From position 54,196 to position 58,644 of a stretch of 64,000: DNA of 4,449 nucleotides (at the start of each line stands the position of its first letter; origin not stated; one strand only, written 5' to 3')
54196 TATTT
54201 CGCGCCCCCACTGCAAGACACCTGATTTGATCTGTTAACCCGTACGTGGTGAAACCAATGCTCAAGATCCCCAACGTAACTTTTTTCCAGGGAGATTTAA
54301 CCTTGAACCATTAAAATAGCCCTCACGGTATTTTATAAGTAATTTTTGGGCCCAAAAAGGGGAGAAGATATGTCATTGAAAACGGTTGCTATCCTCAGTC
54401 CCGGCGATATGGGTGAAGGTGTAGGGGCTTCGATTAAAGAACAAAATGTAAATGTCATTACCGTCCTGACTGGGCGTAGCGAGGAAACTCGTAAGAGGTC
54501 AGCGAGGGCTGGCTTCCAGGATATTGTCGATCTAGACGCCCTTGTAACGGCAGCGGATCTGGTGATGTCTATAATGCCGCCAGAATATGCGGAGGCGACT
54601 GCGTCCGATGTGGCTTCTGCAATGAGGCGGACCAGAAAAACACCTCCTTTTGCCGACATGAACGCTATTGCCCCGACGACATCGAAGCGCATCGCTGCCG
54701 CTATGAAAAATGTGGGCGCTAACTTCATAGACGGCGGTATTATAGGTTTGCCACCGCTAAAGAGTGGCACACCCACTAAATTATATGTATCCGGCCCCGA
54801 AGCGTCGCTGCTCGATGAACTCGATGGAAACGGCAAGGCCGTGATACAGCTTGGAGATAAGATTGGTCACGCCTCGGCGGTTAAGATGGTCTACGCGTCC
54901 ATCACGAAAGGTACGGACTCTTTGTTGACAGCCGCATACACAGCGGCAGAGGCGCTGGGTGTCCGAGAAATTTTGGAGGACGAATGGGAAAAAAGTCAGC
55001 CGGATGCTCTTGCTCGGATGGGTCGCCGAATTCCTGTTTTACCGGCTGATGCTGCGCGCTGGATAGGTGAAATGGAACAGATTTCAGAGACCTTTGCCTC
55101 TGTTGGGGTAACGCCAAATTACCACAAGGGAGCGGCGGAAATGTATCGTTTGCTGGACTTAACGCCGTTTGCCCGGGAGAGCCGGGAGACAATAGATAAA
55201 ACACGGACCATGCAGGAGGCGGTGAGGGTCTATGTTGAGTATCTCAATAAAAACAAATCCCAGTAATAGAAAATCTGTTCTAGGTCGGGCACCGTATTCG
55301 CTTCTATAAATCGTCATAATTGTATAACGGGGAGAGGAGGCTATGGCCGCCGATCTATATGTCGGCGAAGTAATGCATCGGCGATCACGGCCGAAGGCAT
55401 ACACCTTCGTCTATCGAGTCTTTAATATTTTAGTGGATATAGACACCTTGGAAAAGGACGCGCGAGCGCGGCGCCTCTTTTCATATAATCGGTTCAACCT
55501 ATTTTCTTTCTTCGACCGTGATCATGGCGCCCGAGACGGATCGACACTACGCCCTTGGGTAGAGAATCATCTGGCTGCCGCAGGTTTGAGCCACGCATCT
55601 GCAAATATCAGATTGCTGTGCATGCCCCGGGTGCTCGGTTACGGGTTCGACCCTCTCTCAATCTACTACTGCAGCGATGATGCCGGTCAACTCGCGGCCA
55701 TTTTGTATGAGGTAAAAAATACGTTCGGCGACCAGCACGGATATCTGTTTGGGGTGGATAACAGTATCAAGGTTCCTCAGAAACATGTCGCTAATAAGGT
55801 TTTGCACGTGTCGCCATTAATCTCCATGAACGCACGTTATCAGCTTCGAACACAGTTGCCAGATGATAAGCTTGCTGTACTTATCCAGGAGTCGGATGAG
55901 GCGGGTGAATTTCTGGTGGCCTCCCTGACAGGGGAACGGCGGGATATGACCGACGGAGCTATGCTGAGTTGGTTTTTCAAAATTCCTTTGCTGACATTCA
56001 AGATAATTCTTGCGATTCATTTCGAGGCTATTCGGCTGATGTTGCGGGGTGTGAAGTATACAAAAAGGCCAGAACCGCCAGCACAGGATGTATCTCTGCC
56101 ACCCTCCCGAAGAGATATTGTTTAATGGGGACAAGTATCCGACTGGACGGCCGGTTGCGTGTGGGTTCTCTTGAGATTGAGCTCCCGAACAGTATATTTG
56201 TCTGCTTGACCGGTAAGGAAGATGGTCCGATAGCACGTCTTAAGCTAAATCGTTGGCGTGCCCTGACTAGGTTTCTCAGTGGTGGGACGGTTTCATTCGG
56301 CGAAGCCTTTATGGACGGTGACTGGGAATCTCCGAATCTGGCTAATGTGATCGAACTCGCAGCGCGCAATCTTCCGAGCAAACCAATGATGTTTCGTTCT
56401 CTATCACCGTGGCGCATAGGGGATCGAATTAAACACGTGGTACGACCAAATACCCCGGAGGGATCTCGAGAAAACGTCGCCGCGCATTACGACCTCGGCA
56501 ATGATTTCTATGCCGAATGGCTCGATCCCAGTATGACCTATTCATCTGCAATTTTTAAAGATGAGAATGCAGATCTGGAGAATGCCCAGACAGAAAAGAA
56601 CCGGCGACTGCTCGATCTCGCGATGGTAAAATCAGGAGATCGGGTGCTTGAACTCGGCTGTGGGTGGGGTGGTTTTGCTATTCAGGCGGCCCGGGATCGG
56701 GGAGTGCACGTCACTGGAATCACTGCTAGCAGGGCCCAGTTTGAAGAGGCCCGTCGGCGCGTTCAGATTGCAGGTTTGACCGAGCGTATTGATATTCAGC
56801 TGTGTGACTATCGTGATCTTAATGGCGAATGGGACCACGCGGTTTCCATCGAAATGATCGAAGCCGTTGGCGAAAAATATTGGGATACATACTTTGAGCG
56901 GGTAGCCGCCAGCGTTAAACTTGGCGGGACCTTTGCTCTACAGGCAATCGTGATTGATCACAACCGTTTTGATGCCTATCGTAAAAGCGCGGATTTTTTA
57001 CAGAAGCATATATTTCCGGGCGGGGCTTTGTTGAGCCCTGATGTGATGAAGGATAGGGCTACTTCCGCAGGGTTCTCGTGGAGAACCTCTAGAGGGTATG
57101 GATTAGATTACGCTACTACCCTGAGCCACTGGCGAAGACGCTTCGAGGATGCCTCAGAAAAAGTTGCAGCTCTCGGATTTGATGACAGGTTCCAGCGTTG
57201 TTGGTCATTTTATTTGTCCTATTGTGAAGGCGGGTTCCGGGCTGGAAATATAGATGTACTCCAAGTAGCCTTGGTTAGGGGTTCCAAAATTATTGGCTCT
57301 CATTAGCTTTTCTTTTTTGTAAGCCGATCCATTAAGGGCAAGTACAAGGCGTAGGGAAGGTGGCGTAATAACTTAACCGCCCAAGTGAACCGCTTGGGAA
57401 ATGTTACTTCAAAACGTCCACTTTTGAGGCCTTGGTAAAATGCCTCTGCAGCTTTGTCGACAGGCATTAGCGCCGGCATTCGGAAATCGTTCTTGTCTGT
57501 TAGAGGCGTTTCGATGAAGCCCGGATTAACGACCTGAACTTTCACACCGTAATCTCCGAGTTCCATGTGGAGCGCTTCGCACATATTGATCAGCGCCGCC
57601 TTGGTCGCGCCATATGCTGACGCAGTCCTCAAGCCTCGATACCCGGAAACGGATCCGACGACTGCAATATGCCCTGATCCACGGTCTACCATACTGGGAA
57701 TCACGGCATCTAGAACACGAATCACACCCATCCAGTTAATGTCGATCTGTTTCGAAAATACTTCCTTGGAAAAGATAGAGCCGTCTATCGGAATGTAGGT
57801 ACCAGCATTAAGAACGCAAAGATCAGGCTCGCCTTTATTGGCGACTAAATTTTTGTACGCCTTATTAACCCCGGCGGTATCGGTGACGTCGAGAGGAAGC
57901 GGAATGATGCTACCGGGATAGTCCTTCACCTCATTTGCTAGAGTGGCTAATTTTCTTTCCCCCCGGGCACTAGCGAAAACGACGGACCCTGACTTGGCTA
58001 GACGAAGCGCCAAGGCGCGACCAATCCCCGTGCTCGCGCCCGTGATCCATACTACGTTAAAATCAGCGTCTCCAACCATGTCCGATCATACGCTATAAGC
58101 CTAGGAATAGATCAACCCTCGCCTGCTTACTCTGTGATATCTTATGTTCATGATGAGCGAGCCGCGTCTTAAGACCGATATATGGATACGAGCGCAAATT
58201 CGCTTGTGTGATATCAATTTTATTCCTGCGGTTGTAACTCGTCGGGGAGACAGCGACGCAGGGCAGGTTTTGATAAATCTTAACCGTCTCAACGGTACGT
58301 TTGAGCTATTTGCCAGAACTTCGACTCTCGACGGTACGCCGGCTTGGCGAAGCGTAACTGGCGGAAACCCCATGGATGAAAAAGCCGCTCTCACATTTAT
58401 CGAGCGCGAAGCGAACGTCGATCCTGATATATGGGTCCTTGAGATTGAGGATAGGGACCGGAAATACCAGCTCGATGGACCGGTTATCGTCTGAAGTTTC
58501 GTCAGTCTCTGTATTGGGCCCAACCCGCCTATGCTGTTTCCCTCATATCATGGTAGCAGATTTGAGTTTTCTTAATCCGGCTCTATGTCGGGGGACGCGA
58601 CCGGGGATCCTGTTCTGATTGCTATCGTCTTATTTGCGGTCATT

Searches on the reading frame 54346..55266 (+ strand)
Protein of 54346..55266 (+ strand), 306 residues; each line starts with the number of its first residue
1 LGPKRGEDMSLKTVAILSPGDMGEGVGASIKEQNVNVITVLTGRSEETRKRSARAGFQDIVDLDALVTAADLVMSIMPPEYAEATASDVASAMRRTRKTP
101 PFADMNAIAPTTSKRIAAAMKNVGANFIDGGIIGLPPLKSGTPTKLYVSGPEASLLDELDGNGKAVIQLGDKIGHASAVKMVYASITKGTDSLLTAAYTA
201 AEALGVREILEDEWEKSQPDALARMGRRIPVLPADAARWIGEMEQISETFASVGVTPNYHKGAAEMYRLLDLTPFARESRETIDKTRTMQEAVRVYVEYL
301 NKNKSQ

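Call 3: search_protein_families(library=pfam, proteins=[window:54346-55266:+], max_evalue=0.001)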
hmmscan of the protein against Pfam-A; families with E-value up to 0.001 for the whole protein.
window:54346-55266:+ (306 aa): 4 families
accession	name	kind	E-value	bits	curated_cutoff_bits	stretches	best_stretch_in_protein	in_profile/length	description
PF09130.16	DUF1932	-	1.5e-16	60.5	25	1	201-269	1-69/70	Domain of unknown function (DUF1932)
PF03446.21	NAD_binding_2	-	1.6e-06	28.6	21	1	16-150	4-137/161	NAD binding domain of 6-phosphogluconate dehydrogenase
PF07991.19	KARI_N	-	4.1e-05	23.7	20.6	1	11-92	4-84/165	Acetohydroxy acid isomeroreductase, NADPH-binding domain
PF02826.25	2-Hacid_dh_C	-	0.00032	20.6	25.1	1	5-79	30-101/178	D-isomer specific 2-hydroxyacid dehydrogenase, NAD binding domain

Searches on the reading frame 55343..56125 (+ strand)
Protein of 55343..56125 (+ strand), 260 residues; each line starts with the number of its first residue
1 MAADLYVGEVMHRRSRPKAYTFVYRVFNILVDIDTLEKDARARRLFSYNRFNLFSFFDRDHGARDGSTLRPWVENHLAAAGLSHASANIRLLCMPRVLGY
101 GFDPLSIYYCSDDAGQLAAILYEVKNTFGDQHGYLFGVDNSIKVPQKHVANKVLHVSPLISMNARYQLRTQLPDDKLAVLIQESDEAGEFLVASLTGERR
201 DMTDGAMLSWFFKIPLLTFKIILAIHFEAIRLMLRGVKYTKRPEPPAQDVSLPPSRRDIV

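Call 3: search_protein_families(library=pfam, proteins=[window:55343-56125:+], max_evalue=0.001)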
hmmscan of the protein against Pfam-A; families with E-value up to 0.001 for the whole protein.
window:55343-56125:+ (260 aa): 1 family
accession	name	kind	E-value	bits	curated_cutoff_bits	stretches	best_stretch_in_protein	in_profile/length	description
PF07103.16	DUF1365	-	2.7e-75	253.5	25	1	5-245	1-235/235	Protein of unknown function (DUF1365)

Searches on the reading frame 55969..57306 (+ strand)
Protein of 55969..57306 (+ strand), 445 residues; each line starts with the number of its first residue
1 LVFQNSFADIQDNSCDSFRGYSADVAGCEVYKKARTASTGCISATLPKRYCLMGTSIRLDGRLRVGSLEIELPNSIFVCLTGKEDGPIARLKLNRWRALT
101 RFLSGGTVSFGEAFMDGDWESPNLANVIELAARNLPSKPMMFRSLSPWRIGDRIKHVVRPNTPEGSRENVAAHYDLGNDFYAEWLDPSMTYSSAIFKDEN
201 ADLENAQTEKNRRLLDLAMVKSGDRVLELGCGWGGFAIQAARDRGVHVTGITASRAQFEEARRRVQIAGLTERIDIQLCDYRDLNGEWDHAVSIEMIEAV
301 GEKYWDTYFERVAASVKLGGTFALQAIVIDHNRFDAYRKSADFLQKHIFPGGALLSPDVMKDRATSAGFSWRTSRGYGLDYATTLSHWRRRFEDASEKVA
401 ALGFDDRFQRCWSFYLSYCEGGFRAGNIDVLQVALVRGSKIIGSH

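Call 3: search_protein_families(library=pfam, proteins=[window:55969-57306:+], max_evalue=0.001)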
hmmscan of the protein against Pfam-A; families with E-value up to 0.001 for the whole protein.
window:55969-57306:+ (445 aa): 7 families
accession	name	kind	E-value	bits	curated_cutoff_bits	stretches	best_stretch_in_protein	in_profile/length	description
PF02353.26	CMAS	-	9.6e-82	274.8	27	1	166-433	6-273/273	Mycolic acid cyclopropane synthetase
PF13649.12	Methyltransf_25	-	1.9e-12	48.2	27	1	226-320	1-97/97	Methyltransferase domain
PF13489.12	Methyltransf_23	-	1.3e-08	35.1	27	1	211-330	9-122/164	Methyltransferase domain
PF08241.18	Methyltransf_11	-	5.3e-08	33.8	21.2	1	227-323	1-94/95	Methyltransferase domain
PF08242.18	Methyltransf_12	-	7.7e-08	33.4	30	1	227-322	1-98/98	Methyltransferase domain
PF13847.12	Methyltransf_31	-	5.3e-07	29.8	27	1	221-328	2-113/145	Methyltransferase domain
PF07021.18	MetW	-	0.00036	20.7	21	1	217-284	8-74/193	Methionine biosynthesis protein MetW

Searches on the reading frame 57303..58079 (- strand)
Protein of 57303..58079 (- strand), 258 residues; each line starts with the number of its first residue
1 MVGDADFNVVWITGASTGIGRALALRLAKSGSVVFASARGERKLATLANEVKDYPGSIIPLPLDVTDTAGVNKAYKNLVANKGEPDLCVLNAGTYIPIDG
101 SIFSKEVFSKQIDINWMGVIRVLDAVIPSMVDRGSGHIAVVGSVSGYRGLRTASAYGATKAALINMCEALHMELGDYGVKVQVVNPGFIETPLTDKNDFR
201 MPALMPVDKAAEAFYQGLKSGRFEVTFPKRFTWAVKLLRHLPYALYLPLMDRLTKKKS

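Call 3: search_protein_families(library=pfam, proteins=[window:57303-58079:-], max_evalue=0.001)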
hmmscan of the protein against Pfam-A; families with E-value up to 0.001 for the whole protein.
window:57303-58079:- (258 aa): 4 families
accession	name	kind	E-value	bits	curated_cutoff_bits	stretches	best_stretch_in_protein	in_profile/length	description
PF00106.31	adh_short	-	1.2e-45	155.8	26.6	1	8-196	1-189/195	short chain dehydrogenase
PF13561.12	adh_short_C2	-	6.9e-32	111.3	27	1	14-197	1-184/236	Enoyl-(Acyl carrier protein) reductase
PF01370.27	Epimerase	-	6.4e-06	26.2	20.9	1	11-185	2-168/240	NAD dependent epimerase/dehydratase family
PF08659.16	KR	-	7.1e-06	26.5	22.6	1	10-170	3-163/180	KR domain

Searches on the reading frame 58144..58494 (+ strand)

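Call 3: search_protein_families(library=pfam, proteins=[window:58144-58494:+], max_evalue=0.001)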
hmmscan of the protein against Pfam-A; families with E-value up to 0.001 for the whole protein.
window:58144-58494:+ (116 aa): 1 family
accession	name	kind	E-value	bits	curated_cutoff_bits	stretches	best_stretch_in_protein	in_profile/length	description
PF07372.17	DUF1491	-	9.8e-30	103.4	25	1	9-108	1-101/104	Protein of unknown function (DUF1491)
